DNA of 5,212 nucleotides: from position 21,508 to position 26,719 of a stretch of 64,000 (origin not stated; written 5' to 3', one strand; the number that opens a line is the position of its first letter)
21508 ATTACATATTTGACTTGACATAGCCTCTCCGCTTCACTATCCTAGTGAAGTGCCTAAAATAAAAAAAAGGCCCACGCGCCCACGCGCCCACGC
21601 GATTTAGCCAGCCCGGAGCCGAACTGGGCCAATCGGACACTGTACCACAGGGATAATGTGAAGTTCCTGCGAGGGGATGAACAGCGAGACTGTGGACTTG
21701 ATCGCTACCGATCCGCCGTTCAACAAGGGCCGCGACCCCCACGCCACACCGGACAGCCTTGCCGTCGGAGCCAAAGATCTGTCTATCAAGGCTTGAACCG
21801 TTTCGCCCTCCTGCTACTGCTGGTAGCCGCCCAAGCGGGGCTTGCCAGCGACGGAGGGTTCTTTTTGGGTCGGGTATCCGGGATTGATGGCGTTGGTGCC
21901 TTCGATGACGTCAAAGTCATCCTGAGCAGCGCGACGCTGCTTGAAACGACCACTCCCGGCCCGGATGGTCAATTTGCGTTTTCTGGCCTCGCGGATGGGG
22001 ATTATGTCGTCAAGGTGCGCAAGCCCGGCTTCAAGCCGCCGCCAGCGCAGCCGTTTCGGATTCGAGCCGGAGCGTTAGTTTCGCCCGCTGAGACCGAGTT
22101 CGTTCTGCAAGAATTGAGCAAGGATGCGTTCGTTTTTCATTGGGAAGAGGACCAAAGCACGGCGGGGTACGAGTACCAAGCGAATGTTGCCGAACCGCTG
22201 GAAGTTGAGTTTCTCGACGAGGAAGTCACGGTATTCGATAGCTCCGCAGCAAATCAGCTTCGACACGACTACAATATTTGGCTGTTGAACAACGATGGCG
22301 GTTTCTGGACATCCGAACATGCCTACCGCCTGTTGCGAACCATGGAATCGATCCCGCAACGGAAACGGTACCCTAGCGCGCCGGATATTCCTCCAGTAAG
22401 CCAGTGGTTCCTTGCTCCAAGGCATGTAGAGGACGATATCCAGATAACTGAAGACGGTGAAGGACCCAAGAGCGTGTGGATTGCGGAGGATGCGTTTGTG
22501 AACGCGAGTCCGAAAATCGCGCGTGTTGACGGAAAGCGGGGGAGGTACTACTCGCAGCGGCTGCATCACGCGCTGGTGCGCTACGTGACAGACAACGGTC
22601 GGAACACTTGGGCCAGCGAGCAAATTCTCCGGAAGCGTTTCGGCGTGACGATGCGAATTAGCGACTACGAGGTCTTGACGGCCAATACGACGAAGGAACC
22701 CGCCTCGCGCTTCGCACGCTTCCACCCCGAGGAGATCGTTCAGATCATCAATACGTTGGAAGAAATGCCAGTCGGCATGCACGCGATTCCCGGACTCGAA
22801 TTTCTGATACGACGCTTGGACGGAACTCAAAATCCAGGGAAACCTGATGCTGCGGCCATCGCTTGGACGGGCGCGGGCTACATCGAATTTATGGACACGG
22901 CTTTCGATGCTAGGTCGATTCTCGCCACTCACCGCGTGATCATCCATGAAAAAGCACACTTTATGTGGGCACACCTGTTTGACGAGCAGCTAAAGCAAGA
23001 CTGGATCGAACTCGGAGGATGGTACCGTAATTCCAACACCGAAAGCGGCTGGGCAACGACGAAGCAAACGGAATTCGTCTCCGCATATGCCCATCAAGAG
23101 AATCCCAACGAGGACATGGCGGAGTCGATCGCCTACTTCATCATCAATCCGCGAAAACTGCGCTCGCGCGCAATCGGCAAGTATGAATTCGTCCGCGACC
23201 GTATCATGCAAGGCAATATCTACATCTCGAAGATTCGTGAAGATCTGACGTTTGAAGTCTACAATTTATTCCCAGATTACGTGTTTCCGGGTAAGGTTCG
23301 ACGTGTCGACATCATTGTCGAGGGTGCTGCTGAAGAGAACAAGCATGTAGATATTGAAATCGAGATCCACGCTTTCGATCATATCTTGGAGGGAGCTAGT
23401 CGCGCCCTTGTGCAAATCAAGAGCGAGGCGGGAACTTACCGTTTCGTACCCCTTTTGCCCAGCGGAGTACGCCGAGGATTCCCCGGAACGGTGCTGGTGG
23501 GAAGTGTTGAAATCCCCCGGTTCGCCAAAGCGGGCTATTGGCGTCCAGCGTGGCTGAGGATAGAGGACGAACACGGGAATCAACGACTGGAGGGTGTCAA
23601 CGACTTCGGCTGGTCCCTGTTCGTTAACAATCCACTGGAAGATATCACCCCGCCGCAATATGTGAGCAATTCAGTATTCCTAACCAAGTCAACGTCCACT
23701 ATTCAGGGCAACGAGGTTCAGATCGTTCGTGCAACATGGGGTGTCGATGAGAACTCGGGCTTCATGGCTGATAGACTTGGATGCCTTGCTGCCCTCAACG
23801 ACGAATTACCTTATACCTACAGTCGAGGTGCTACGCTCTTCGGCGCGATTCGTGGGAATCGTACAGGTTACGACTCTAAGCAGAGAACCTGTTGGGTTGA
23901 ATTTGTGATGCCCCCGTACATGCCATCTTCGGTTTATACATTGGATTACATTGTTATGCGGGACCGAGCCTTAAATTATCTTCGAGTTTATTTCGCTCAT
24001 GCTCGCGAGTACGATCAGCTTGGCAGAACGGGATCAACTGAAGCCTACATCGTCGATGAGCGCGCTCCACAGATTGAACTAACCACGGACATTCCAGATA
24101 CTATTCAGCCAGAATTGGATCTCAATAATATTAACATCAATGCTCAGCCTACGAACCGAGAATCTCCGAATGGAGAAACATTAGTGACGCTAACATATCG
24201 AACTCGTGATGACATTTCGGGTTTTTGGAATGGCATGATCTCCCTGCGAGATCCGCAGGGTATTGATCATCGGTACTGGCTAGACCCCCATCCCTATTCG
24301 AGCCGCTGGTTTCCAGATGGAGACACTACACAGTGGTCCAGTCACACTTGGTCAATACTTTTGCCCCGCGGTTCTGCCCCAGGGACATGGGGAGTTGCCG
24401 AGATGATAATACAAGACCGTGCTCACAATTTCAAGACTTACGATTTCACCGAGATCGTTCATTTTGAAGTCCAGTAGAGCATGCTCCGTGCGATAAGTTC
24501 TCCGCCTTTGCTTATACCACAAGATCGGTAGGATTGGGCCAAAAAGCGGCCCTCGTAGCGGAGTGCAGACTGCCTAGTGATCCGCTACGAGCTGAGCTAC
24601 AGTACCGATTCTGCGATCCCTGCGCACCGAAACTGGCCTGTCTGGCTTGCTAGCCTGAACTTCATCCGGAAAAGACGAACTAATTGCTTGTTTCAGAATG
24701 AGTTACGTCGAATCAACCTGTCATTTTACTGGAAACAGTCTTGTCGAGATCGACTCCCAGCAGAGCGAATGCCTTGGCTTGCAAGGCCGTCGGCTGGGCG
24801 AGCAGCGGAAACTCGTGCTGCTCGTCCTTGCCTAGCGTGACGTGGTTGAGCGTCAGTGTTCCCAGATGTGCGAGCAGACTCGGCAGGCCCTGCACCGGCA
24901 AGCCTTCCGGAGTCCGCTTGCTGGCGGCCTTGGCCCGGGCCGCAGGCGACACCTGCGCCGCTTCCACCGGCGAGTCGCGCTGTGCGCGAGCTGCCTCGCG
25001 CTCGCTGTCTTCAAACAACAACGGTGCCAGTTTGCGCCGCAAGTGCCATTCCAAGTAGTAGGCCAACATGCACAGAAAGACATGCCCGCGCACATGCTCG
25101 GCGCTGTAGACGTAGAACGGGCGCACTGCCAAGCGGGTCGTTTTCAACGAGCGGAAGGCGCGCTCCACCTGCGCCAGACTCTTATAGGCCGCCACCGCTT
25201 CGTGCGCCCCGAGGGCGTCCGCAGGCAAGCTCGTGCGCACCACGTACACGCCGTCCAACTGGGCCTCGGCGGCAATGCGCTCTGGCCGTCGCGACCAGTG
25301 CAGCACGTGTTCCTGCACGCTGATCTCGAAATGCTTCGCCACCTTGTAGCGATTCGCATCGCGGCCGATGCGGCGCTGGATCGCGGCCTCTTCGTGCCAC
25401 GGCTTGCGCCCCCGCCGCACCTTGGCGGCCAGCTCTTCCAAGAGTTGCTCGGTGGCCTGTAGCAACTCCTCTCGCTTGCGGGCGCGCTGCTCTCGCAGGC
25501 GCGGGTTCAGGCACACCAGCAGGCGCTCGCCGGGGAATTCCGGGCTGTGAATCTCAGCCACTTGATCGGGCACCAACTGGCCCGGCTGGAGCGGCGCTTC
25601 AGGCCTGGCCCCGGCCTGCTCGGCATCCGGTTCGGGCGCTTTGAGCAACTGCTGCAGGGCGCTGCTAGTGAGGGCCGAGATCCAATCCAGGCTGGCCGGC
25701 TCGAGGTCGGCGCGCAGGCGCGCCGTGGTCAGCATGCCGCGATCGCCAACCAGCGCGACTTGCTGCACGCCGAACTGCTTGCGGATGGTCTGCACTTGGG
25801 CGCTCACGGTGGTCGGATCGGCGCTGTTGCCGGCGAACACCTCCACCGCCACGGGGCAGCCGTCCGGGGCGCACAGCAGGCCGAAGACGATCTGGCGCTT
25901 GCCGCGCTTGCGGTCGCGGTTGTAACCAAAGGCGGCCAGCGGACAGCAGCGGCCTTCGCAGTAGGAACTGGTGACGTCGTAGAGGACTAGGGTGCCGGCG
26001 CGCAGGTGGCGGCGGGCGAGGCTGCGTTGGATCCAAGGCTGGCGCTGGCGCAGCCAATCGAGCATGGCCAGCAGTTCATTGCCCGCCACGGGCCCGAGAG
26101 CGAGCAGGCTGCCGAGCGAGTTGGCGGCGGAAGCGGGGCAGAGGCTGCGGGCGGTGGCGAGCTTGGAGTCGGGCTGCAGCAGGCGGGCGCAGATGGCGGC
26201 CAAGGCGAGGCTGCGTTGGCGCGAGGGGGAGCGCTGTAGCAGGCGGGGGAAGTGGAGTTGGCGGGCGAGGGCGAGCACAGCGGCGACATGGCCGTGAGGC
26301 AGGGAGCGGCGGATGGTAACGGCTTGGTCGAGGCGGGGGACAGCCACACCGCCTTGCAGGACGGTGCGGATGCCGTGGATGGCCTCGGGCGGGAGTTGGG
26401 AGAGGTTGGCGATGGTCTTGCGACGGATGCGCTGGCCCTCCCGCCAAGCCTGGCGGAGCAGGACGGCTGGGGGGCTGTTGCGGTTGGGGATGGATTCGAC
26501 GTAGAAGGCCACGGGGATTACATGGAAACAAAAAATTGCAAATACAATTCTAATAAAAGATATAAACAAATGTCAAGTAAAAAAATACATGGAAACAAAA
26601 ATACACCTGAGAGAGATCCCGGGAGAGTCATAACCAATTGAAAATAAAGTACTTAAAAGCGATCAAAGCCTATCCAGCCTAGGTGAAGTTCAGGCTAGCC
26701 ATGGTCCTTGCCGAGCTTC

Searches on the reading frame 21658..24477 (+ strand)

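Call 49: search_protein_families(library=pfam, proteins=[window:21658-24477:+], max_evalue=0.00001)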
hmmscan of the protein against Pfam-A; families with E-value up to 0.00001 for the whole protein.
window:21658-24477:+ (939 aa): 1 family
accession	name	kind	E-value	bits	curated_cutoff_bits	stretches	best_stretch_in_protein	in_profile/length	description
PF13620.12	CarboxypepD_reg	-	1.5e-06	28.9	32.3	1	85-139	17-73/82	Carboxypeptidase regulatory-like domain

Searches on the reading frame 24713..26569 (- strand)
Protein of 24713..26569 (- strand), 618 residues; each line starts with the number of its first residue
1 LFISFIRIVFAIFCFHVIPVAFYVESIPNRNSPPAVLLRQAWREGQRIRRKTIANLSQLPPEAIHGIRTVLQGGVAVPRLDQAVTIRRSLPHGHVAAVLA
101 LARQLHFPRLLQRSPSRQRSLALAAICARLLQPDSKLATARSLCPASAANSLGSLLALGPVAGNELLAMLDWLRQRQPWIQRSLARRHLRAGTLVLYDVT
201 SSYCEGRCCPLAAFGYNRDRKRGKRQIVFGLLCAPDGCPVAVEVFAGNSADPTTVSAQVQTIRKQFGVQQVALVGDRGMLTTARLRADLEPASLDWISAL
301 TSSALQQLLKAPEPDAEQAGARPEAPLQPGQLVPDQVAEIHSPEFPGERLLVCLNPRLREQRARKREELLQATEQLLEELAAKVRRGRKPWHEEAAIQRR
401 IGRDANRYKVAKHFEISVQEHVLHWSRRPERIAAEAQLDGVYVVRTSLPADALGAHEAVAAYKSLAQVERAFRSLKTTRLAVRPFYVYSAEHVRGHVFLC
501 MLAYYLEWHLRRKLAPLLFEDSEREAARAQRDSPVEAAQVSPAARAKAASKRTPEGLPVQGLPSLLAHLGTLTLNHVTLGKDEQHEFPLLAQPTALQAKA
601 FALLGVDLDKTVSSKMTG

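Call 49: search_protein_families(library=pfam, proteins=[window:24713-26569:-], max_evalue=0.00001)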
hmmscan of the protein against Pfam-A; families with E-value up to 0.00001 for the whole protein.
window:24713-26569:- (618 aa): 1 family
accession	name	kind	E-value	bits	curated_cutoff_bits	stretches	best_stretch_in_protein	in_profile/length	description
PF01609.27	DDE_Tnp_1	-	3.2e-13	50.3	23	1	216-506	25-200/200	Transposase DDE domain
